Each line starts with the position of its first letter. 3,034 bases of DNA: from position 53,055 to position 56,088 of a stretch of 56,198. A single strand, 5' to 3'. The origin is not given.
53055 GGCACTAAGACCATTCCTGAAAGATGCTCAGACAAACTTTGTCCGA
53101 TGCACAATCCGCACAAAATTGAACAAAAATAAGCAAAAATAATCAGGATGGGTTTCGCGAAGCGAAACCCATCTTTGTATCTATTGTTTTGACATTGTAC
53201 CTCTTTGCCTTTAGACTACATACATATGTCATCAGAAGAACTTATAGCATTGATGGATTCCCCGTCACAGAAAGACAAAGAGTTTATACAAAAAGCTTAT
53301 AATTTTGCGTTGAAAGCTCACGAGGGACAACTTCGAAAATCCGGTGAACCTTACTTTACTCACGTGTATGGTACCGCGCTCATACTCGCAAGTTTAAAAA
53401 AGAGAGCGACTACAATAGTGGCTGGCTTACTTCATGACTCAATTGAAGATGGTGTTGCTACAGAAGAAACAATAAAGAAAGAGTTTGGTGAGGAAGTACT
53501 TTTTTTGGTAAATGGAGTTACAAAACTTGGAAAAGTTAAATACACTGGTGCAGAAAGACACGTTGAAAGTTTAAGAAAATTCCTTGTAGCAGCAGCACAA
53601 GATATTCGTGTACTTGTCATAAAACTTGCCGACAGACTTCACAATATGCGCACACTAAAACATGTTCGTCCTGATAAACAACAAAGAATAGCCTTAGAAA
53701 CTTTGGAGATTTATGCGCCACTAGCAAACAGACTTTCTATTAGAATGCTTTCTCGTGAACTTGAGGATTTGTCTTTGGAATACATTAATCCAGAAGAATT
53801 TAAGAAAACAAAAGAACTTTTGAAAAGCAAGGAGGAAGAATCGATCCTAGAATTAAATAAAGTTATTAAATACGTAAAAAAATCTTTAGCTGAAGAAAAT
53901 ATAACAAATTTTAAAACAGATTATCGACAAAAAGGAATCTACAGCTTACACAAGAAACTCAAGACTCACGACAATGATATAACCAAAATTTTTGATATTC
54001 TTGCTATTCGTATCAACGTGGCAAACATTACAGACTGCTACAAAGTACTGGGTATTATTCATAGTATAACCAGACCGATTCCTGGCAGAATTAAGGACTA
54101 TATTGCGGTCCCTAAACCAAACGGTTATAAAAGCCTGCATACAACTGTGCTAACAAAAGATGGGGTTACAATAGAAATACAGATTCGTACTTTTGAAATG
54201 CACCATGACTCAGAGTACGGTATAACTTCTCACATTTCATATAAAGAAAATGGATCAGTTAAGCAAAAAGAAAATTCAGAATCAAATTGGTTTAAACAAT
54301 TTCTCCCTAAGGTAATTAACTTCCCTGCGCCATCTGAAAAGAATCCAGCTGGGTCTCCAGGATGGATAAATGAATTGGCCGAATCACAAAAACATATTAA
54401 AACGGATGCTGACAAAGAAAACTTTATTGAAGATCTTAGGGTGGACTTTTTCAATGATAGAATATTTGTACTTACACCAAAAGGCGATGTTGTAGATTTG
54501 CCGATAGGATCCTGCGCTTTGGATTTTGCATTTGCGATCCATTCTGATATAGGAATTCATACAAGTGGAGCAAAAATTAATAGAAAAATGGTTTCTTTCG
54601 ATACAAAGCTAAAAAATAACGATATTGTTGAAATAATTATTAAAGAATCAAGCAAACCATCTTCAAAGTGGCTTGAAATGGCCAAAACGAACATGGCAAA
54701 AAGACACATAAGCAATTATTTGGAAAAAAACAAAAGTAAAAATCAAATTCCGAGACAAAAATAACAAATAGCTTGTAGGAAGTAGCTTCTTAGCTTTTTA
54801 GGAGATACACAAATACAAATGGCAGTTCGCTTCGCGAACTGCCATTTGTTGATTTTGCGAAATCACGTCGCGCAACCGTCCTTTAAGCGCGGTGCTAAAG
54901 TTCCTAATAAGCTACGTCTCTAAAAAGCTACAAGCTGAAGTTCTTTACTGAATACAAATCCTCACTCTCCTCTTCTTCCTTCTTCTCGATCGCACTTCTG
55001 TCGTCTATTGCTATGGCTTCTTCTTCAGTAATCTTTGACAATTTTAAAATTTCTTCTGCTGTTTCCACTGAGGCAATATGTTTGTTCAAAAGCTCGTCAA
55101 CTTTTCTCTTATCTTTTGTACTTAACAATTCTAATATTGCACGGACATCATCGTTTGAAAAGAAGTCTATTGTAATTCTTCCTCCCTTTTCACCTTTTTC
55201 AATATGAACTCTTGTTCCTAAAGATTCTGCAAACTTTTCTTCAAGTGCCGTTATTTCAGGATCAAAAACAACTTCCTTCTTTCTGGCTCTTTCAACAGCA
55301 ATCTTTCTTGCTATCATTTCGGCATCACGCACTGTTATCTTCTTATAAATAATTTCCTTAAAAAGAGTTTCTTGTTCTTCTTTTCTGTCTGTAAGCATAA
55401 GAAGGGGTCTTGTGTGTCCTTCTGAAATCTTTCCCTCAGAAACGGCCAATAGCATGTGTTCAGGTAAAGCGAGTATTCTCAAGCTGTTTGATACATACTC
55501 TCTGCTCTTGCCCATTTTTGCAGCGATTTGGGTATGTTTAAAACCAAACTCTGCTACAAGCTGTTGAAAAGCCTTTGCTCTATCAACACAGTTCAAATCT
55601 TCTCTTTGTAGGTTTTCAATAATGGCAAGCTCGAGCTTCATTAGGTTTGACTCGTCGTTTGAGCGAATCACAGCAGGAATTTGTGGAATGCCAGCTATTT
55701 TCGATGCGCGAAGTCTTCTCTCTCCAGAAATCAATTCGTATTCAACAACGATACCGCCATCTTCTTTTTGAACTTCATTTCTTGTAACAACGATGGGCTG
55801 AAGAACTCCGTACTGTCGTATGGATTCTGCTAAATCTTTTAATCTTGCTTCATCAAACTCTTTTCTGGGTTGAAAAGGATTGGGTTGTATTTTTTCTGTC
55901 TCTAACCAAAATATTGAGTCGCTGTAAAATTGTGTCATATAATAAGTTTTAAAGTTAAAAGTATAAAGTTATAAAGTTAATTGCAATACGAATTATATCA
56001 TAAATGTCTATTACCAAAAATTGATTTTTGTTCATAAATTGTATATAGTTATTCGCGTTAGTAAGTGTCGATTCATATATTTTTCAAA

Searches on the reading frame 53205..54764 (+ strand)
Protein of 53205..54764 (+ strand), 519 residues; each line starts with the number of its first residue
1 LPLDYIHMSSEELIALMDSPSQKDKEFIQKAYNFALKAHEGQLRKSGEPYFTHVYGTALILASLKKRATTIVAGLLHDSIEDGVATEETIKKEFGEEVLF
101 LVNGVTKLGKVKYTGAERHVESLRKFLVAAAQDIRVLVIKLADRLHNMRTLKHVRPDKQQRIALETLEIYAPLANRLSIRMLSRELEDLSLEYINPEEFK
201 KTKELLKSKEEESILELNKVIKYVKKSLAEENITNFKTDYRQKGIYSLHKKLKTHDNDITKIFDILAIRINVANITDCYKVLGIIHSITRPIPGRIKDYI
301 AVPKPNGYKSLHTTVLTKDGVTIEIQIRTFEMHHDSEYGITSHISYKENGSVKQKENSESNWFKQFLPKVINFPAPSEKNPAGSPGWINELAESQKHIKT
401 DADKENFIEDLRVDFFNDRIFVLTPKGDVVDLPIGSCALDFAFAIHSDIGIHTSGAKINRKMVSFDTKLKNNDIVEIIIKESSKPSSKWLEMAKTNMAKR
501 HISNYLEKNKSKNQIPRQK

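Call 58: search_protein_families(library=pfam, proteins=[window:53205-54764:+], max_evalue=0.001)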
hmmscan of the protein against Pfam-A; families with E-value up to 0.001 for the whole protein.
window:53205-54764:+ (519 aa): 4 families
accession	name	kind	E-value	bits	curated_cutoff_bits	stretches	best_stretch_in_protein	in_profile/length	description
PF13328.12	HD_4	-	5.9e-47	159.7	27.2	1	31-179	1-155/156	HD domain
PF04607.23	RelA_SpoT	-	6.4e-37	126.7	27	1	241-350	2-112/113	Region found in RelA / SpoT proteins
PF02824.27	TGS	-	5.5e-18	65.2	22.2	1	420-478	1-59/60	TGS domain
PF01966.28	HD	-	9.5e-11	42.5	22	1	50-148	1-116/116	HD domain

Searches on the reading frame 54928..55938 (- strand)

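Call 58: search_protein_families(library=pfam, proteins=[window:54928-55938:-], max_evalue=0.001)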
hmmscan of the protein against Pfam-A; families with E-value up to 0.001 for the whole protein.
window:54928-55938:- (336 aa): 3 families
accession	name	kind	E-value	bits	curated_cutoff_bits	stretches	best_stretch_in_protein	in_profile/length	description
PF17762.8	HTH_ParB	-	2.8e-30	104.9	22.6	1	113-213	1-100/102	ParB HTH domain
PF02195.25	ParB_N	-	1.8e-27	95.6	26.3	1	12-111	6-95/95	ParB N-terminal domain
PF23552.2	ParB_C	-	7.3e-11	41.8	23.8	1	226-272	2-49/50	ParB dimerisation domain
